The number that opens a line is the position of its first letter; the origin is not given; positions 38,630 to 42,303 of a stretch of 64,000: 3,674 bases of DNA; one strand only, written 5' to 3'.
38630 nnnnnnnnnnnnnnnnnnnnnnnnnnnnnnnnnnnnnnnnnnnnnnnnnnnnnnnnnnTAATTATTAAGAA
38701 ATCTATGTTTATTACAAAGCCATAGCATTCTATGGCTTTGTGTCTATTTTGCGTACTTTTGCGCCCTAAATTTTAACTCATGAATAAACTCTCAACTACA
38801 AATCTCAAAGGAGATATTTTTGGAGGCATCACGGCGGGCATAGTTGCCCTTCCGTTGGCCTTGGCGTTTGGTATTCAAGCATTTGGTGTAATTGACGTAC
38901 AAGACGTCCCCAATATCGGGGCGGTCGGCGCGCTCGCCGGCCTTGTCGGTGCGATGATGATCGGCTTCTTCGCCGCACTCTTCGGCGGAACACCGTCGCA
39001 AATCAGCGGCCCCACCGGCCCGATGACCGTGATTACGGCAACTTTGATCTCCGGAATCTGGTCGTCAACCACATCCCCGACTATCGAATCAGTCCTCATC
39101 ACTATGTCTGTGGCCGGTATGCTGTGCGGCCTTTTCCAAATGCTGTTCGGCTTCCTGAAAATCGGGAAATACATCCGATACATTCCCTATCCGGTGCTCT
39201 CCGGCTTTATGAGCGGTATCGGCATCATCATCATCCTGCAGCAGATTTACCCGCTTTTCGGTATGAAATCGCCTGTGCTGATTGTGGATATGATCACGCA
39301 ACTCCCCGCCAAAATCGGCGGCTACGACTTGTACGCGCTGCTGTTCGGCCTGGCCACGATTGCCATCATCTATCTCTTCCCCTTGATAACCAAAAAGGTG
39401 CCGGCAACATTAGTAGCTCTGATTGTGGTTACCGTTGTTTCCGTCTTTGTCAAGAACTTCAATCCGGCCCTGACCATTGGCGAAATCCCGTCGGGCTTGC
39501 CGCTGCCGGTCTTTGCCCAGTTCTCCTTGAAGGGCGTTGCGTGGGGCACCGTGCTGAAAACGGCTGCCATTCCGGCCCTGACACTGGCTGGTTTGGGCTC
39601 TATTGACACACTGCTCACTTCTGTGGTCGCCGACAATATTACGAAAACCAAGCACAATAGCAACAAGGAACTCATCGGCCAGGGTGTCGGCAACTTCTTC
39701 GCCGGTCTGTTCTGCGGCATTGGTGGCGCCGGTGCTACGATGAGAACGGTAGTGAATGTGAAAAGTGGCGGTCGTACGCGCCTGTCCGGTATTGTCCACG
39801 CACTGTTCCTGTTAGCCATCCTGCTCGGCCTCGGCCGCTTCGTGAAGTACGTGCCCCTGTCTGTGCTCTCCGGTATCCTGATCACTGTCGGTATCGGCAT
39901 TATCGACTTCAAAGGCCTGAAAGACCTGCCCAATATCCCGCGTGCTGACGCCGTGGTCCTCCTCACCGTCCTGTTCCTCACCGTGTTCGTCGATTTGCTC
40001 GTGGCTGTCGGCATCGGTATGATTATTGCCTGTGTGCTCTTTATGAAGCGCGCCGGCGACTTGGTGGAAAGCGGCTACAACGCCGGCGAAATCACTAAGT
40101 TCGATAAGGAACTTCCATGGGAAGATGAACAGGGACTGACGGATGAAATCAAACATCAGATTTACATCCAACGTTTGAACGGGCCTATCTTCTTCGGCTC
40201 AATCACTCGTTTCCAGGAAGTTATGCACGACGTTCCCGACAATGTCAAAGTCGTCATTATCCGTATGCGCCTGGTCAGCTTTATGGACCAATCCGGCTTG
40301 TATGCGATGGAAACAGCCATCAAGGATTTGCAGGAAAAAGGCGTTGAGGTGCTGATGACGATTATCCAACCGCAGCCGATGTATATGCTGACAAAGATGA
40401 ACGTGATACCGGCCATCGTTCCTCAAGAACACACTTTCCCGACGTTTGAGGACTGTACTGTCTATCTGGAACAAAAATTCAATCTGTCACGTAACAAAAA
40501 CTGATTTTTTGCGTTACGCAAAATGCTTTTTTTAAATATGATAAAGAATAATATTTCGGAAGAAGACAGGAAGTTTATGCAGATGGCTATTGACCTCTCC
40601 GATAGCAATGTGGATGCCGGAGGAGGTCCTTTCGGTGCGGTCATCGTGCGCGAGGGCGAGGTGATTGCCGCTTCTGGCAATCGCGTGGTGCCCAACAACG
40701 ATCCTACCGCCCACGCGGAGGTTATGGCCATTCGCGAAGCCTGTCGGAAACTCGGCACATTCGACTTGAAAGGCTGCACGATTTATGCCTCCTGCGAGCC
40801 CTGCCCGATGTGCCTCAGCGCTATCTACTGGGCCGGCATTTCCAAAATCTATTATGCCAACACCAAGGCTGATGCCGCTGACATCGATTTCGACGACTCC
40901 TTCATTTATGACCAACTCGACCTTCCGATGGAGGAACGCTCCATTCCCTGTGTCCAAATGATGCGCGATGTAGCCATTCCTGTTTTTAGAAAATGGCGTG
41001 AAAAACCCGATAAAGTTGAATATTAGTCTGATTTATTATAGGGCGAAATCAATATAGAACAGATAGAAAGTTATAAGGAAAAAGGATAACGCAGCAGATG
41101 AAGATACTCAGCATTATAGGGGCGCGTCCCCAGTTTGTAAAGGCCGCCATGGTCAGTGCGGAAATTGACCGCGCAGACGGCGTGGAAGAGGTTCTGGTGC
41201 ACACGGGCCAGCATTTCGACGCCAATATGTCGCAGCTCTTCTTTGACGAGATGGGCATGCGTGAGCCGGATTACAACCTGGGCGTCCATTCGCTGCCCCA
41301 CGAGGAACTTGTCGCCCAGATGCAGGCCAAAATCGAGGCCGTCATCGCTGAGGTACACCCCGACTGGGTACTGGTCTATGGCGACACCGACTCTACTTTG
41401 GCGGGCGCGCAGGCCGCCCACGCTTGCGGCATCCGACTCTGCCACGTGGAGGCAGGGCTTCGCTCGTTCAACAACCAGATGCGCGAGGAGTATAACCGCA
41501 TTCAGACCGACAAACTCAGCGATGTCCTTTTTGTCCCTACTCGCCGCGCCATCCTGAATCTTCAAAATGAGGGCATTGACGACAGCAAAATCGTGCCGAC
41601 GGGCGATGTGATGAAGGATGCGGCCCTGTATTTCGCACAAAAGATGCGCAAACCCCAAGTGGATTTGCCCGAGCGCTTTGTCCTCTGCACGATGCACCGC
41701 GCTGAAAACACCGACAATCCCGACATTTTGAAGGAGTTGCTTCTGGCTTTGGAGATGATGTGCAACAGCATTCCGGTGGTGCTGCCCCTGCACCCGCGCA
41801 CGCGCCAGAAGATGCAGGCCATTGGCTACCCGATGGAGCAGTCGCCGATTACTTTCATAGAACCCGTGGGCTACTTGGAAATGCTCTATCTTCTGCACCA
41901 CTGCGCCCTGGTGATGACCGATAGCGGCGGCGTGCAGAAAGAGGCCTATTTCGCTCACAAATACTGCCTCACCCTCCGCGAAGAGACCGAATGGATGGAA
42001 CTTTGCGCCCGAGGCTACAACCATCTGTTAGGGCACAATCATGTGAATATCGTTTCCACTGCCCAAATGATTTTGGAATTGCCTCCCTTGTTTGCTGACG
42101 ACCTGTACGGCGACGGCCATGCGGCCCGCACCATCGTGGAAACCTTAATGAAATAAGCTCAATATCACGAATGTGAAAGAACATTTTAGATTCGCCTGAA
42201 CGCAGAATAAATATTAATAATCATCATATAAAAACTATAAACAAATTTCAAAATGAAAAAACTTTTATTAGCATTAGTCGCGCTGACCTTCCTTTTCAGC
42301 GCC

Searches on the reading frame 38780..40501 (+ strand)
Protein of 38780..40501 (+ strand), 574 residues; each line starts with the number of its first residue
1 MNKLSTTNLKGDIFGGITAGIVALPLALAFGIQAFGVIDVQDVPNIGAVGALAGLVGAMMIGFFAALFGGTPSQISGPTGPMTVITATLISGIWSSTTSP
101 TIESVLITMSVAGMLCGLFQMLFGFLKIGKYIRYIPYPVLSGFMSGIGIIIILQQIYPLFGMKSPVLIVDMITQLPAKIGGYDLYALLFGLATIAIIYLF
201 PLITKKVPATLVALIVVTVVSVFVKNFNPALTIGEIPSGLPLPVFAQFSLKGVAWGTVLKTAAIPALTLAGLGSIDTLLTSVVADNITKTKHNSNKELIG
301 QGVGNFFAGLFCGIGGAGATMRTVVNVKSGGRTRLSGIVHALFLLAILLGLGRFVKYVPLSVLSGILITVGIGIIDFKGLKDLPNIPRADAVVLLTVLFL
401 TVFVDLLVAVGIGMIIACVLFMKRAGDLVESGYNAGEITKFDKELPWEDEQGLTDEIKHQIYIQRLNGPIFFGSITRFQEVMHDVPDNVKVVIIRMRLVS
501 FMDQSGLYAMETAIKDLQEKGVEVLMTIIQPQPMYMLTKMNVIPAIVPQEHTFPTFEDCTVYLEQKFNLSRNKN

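Call 14: search_protein_families(library=pfam, proteins=[window:38780-40501:+], max_evalue=0.01)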
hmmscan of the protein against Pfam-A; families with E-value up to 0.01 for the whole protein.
window:38780-40501:+ (574 aa): 2 families
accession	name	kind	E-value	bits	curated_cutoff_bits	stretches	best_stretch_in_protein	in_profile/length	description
PF00916.26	Sulfate_transp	-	2.1e-81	274.1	23.2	1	9-395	1-378/380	Sulfate permease family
PF01740.26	STAS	-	7.7e-16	58.2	22.6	1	456-558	5-105/106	STAS domain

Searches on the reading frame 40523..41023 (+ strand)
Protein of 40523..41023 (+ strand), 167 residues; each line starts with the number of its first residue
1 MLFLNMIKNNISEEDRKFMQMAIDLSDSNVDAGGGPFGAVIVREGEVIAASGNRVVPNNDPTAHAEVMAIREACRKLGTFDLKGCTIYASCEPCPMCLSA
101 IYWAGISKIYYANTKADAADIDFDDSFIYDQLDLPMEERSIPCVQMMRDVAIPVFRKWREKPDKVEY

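Call 14: search_protein_families(library=pfam, proteins=[window:40523-41023:+], max_evalue=0.01)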
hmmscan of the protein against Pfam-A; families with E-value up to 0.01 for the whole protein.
window:40523-41023:+ (167 aa): 4 families
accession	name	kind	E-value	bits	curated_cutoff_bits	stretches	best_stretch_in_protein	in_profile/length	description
PF00383.29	dCMP_cyt_deam_1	-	1.2e-29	102.7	25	1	13-112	2-101/102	Cytidine and deoxycytidylate deaminase zinc-binding region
PF14437.12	MafB19-deam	-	3e-24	86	27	1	14-117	2-105/142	MafB19-like deaminase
PF14439.12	Bd3614-deam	-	0.0012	19.2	38.5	1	39-112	13-89/113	Bd3614-like deaminase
PF18750.7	SNAD4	-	0.0015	19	27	1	53-102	22-72/130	Secreted Novel AID/APOBEC-like Deaminase 4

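Call 89: find_encoding_contigs(protein=window:40523-41023:+, flank=8000, max_places=10)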
Protein window:40523-41023:+ (167 aa): no gene with exactly this product is on record in the collection.

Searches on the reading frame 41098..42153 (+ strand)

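Call 14: search_protein_families(library=pfam, proteins=[window:41098-42153:+], max_evalue=0.01)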
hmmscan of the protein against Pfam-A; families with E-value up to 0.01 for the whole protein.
window:41098-42153:+ (352 aa): 1 family
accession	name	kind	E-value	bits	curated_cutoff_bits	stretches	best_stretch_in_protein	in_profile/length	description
PF02350.25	Epimerase_2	-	1e-96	324.3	30.6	1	22-350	2-346/347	UDP-N-acetylglucosamine 2-epimerase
